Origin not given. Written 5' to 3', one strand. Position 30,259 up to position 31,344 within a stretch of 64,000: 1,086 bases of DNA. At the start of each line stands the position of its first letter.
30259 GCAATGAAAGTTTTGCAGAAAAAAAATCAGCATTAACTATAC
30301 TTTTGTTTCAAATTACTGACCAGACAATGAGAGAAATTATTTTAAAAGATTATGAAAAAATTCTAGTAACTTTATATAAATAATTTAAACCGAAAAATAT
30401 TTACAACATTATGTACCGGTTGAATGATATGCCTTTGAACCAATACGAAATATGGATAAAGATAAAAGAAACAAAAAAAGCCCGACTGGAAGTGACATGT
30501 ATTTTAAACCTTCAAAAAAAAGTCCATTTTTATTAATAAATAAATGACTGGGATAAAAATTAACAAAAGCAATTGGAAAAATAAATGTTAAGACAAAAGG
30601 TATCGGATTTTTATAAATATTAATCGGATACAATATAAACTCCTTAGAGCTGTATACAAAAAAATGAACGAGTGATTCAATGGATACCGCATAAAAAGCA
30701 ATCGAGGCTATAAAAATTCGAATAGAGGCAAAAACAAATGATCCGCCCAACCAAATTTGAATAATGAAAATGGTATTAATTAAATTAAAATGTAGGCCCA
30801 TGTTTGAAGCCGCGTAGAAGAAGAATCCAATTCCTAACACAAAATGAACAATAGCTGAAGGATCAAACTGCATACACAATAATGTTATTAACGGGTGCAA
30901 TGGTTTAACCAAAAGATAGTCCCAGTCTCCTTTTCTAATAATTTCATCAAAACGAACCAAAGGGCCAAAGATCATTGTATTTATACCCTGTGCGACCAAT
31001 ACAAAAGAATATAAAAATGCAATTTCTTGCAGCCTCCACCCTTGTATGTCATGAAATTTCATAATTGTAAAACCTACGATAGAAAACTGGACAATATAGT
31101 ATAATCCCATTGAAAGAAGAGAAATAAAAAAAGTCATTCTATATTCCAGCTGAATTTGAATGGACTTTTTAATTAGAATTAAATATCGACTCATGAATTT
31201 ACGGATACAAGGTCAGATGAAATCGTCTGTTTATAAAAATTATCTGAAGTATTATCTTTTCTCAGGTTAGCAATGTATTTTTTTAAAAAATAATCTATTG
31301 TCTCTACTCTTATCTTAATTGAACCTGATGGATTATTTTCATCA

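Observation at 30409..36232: Split, activator-fused BCR/HAD/double-cubane-type radical-enzyme locus coupled to a membrane permease (best candidate for an undescribed system)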

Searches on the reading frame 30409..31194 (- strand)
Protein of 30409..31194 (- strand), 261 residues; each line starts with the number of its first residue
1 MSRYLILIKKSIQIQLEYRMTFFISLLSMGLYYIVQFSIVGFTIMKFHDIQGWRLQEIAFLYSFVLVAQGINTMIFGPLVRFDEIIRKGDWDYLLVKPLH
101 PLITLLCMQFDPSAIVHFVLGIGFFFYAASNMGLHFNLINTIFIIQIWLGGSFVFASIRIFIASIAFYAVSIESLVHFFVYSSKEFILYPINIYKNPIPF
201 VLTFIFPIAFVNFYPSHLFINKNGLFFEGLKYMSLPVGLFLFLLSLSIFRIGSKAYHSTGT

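Call 3: search_protein_families(library=pfam, proteins=[window:30409-31194:-], max_evalue=0.01)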
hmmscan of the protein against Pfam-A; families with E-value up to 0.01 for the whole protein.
window:30409-31194:- (261 aa): 1 family
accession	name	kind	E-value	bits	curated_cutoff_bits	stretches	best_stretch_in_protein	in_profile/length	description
PF06182.17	ABC2_membrane_6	-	1.6e-33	116.9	22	1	43-260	14-229/229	ABC-2 family transporter protein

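Call 4: search_protein_families(library=ncbifam, proteins=[window:30409-31194:-], max_evalue=0.01)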
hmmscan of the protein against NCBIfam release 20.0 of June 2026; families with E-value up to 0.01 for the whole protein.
window:30409-31194:- (261 aa): 0 families

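Call 57: find_related_loci(query=window:30409-31194:-, collection=metagenome_contigs, flank=7000)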
Query window:30409-31194:- (261 aa) in metagenome_contigs; peptide patterns used: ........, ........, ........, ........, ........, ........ (x = any residue, [..] = any of these).
139 stretches matched a pattern; 3 encode a relative of the query (tblastn E <= 1e-3); 3 distinct loci.
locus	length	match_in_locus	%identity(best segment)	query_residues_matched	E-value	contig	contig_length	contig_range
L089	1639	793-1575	78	1-261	2e-153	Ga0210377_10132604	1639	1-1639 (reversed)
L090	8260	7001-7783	77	1-261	6e-141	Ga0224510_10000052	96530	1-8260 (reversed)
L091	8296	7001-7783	74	1-261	8e-134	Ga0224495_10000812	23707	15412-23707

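Call 58: find_homologous_proteins(query=window:30409-31194:-, max_evalue=0.001)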
Query window:30409-31194:- (261 aa): 41 proteins with E <= 0.001 among 1851 candidates.
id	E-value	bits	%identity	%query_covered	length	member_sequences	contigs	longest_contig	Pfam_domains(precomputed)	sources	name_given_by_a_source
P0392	3.3e-150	517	100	93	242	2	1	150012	PF06182.18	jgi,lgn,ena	-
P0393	1.3e-133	463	80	100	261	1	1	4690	PF06182.18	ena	-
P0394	4.4e-132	458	77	100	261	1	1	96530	PF06182.18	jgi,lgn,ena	-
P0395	6.3e-132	457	78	100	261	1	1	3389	PF06182.18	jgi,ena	-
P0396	2.7e-127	442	75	100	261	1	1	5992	PF06182.18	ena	-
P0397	1.4e-126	440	76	100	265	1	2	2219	PF06182.18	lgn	-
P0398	2.7e-123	429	74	100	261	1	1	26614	PF06182.18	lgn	-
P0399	1.4e-118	413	79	89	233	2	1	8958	PF06182.18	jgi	jgi:ABC-2 type transport system permease protein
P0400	2.5e-116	406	73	93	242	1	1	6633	PF06182.18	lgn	-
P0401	8.8e-112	391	74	89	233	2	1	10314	PF06182.18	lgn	-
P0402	3.6e-109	383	64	100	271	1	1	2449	PF06182.18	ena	-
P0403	1.6e-107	377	63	100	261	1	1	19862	PF06182.18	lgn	-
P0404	9.4e-107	375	65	98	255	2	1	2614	PF06182.18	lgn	-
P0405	3.7e-105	369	64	98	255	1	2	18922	PF06182.18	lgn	-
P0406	1.9e-101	357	62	98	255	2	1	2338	PF06182.18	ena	-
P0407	5.3e-101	356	60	100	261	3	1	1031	PF06182.18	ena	-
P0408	1.2e-100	355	62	100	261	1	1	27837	PF06182.18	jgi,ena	-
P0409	2.1e-100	354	62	98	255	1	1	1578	PF06182.18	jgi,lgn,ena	-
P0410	1.2e-97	345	61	95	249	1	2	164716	PF06182.18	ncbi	-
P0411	6.6e-86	306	51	100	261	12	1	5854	PF06182.18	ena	-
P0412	1.6e-82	295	55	89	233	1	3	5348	PF06182.18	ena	-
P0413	2.7e-79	285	50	99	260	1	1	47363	PF06182.18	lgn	-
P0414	1.9e-60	223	66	59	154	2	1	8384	PF06182.18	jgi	jgi:ABC-2 type transport system permease protein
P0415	1.9e-57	213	40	100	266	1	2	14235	PF06182.18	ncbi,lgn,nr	ncbi:MAG: ABC-2 family transporter protein [Leptospiraceae bacterium]|nr:ABC-2 family transporter pr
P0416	3.6e-57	212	38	99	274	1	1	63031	PF06182.18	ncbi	-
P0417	1.8e-53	200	38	99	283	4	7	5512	PF06182.18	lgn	-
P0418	5.6e-53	198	39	98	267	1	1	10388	PF06182.18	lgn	-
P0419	1.6e-52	197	40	99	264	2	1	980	PF06182.18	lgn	-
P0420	4.2e-52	196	41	100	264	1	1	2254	PF06182.18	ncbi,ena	-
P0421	8.2e-52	195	40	99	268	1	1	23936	PF06182.18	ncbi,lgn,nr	ncbi:MAG: ABC transporter permease [bacterium]|nr:MAG: ABC transporter permease [bacterium]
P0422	9.2e-52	194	38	100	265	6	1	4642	PF06182.18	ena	-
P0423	2.4e-51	193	37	99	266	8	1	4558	PF06182.18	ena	-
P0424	3.5e-51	193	39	100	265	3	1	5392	PF06182.18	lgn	-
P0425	7.6e-51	191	40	99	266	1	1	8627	PF06182.18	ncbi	-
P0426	1.7e-50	190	38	99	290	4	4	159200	PF06182.18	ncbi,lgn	-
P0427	2.0e-50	190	38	99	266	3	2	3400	PF06182.18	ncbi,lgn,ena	-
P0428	9.2e-49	185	39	94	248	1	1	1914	PF06182.18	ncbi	-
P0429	2.3e-47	180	36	99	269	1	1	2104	PF06182.18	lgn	-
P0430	1.8e-43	167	39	89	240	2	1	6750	PF06182.18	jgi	jgi:ABC-2 type transport system permease protein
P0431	9.1e-34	136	32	98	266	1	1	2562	PF06182.18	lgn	-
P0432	3.5e-13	68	25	85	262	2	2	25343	PF06182.18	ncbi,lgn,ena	-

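Call 59: find_encoding_contigs(protein=P0413, flank=7000, max_places=1)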
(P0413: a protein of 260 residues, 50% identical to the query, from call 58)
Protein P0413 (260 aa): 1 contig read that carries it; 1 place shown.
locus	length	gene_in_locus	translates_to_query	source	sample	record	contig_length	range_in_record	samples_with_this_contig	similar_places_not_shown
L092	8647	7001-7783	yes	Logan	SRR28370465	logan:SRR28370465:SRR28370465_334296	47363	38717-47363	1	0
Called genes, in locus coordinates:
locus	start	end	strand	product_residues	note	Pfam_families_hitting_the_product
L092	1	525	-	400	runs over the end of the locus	PF01676:Metalloenzyme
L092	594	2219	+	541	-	PF00072:Response_reg, PF00989:PAS (weak), PF13426:PAS_9, PF08447:PAS_3 (weak), PF00990:GGDEF, PF22335:Cas10-Cmr2_palm2 (weak)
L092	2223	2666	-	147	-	PF09424:YqeY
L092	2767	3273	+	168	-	PF00383:dCMP_cyt_deam_1, PF14437:MafB19-deam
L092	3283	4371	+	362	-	PF01520:Amidase_3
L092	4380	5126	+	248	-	-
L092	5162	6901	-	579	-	PF20154:LNT_N, PF00795:CN_hydrolase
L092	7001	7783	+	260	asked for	PF06182:ABC2_membrane_6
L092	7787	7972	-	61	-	PF01361:Tautomerase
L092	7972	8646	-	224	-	?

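Call 60: find_encoding_contigs(protein=P0416, flank=7000, max_places=1)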
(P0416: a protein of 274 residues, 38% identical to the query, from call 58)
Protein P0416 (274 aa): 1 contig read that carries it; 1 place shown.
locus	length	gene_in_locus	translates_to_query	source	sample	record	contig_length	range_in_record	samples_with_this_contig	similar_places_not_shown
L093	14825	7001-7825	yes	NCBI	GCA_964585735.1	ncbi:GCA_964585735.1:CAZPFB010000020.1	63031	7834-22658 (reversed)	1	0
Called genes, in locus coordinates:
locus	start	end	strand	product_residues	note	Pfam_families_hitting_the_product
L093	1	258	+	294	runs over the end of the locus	PF00701:DHDPS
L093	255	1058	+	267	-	PF01113:DapB_N, PF05173:DapB_C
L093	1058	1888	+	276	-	PF19293:CdaA_N (faint), PF02457:DAC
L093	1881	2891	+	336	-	PF07949:YbbR (faint)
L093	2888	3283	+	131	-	PF01648:ACPS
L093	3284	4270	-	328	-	PF00488:MutS_V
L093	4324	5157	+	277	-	-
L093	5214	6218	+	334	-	PF00005:ABC_tran, PF13304:AAA_21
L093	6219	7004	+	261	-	PF01061:ABC2_membrane (weak), PF06182:ABC2_membrane_6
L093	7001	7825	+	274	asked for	PF06182:ABC2_membrane_6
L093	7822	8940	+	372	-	PF00389:2-Hacid_dh, PF02826:2-Hacid_dh_C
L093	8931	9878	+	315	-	PF08331:QueG_DUF1730, PF13183:Fer4_8 (faint), PF13187:Fer4_9 (faint), PF00037:Fer4 (weak), PF12837:Fer4_6 (faint), PF12838:Fer4_7 (weak), PF13237:Fer4_10 (faint), PF13484:Fer4_16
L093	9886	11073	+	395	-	PF00730:HhH-GPD, PF00633:HHH (weak)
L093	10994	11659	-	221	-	PF00596:Aldolase_II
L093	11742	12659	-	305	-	PF13432:TPR_16 (faint), PF07719:TPR_2 (faint), PF13428:TPR_14 (faint), PF14559:TPR_19 (faint)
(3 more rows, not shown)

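Call 61: find_encoding_contigs(protein=P0426, flank=7000, max_places=1)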
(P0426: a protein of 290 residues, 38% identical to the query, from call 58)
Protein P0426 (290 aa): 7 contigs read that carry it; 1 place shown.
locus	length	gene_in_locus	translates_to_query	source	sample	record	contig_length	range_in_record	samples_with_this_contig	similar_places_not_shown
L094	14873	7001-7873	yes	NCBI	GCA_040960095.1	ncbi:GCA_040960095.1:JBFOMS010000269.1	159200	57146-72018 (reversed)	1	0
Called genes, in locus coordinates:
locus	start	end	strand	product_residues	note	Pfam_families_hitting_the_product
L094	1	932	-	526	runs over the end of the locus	PF07969:Amidohydro_3, PF01979:Amidohydro_1 (faint)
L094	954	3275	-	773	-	PF13174:TPR_6 (faint), PF13428:TPR_14 (faint), PF14559:TPR_19 (faint), PF13525:YfiO (faint), PF13432:TPR_16 (weak), PF01464:SLT, PF27553:SLT_superhelical (weak)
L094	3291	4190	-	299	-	PF01715:IPPT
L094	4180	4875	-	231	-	PF05175:MTS, PF13489:Methyltransf_23 (faint), PF13649:Methyltransf_25 (weak), PF13847:Methyltransf_31 (weak)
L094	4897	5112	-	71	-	-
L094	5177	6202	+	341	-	PF00005:ABC_tran, PF13304:AAA_21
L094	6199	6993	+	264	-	PF06182:ABC2_membrane_6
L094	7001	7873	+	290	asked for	PF06182:ABC2_membrane_6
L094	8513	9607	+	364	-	PF00712:DNA_pol3_beta, PF02767:DNA_pol3_beta_2, PF02768:DNA_pol3_beta_3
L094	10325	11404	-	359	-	PF13091:PLDc_2, PF00614:PLDc (weak), PF13091:PLDc_2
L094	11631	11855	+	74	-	-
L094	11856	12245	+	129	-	PF02661:Fic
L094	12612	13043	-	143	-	PF01797:Y1_Tnp (weak)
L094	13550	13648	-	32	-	-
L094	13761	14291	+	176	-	-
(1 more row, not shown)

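Call 64: search_protein_families(library=pfam, proteins=[L090:88-1980:+, L090:2565-3476:-, L092:4380-5126:+], max_evalue=0.01)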
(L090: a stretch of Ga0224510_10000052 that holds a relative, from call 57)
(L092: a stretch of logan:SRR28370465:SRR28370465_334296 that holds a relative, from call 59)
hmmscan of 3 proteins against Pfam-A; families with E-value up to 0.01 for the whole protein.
L090:88-1980:+ (630 aa): 2 families
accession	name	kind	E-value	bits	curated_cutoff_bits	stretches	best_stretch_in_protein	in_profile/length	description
PF00211.25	Guanylate_cyc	-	1.9e-25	90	21.9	1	431-609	6-178/183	Adenylate and Guanylate cyclase catalytic domain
PF05226.16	CHASE2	-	3.9e-17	63.1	26.3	1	5-334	68-255/257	CHASE2 domain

L090:2565-3476:- (303 aa): 1 family
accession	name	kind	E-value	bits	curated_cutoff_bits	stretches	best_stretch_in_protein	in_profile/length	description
PF00924.24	MS_channel_2nd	-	1.6e-09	38.2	20.2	1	120-195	2-68/68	Mechanosensitive ion channel, beta-domain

L092:4380-5126:+ (248 aa): 1 family
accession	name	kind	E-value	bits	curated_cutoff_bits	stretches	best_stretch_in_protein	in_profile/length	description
PF12470.13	SUFU_C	-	0.00092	19.8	25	0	30-62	112-144/200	Suppressor of Fused Gli/Ci N terminal binding domain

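Call 65: find_encoding_contigs(protein=P0394, flank=10000, max_places=2)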
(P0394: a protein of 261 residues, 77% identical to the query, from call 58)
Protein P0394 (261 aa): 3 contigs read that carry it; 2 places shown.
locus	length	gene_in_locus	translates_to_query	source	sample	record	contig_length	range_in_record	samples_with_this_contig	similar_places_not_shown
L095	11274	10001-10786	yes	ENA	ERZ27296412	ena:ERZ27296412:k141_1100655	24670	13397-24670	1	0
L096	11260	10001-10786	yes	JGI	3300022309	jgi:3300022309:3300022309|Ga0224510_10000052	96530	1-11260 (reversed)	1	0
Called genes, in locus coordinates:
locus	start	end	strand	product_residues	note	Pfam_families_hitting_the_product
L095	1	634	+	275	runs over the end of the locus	PF00106:adh_short, PF23441:SDR (faint), PF08659:KR, PF13561:adh_short_C2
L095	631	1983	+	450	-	PF00691:OmpA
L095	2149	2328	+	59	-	-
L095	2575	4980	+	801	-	PF05226:CHASE2, PF00211:Guanylate_cyc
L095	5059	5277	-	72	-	-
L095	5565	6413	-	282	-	PF00924:MS_channel_2nd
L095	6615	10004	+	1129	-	PF01869:BcrAD_BadFG, PF09989:DUF2229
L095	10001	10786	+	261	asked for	PF06182:ABC2_membrane_6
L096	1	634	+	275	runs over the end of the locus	PF00106:adh_short, PF23441:SDR (faint), PF08659:KR, PF13561:adh_short_C2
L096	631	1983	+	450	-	PF00691:OmpA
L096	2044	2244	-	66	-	PF01197:Ribosomal_L31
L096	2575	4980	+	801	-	PF05226:CHASE2, PF00211:Guanylate_cyc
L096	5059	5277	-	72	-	-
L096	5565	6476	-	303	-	PF00924:MS_channel_2nd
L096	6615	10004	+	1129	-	PF01869:BcrAD_BadFG, PF09989:DUF2229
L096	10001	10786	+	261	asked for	PF06182:ABC2_membrane_6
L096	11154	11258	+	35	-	?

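Call 104: search_solved_structures(query=window:30409-31194:-, max_evalue=10)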
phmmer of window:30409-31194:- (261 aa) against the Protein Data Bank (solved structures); distinct sequences matched with E-value up to 10: 1.
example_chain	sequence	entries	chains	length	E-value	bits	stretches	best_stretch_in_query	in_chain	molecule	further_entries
7tgh_A2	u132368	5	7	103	0.62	13.1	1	85-142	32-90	Ribosomal protein L51/S25/CI-B8 domain protein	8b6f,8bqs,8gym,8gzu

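Call 107: find_encoding_contigs(protein=P0410, flank=8000, max_places=1)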
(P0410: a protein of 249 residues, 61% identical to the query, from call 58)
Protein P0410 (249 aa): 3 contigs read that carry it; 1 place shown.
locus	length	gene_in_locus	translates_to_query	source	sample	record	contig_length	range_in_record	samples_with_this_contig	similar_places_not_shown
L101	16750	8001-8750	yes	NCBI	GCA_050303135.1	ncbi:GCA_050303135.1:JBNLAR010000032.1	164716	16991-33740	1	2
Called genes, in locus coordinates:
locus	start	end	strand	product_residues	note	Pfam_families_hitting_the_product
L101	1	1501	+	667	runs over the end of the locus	PF09423:PhoD (weak)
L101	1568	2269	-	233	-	-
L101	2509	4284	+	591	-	-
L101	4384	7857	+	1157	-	PF01869:BcrAD_BadFG, PF09989:DUF2229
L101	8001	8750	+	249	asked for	PF06182:ABC2_membrane_6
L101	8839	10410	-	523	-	-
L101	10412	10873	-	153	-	PF01220:DHquinase_II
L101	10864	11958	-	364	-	PF01761:DHQ_synthase, PF24621:DHQS_C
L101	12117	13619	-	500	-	-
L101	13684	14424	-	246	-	PF02585:PIG-L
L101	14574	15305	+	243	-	-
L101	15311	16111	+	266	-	-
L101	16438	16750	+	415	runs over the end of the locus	PF01476:LysM, PF01551:Peptidase_M23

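Call 108: find_encoding_contigs(protein=P0408, flank=8000, max_places=1)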
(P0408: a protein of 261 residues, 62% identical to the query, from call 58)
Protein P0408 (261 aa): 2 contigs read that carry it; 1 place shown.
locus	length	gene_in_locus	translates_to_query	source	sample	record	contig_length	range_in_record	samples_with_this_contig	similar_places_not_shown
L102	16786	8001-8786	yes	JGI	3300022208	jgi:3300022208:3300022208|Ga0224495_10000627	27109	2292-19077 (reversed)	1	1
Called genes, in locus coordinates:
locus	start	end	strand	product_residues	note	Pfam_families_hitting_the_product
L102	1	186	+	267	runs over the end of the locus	PF13677:MotB_plug, PF00691:OmpA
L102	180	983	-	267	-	PF13424:TPR_12 (faint)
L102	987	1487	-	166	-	-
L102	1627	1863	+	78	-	-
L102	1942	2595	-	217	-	PF01814:Hemerythrin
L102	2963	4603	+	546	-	-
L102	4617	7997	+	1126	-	PF01869:BcrAD_BadFG, PF09989:DUF2229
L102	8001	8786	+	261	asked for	PF06182:ABC2_membrane_6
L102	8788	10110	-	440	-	-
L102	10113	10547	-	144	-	PF01220:DHquinase_II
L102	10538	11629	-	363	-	PF01761:DHQ_synthase, PF24621:DHQS_C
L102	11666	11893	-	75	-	-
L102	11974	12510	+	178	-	-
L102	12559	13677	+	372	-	PF03462:PCRF, PF00472:RF-1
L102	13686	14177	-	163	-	PF04461:YajQ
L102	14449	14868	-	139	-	-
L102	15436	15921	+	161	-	PF04314:LpqE-like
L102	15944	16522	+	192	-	PF08534:Redoxin, PF00578:AhpC-TSA, PF02630:SCO1-SenC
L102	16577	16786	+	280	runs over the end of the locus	PF01551:Peptidase_M23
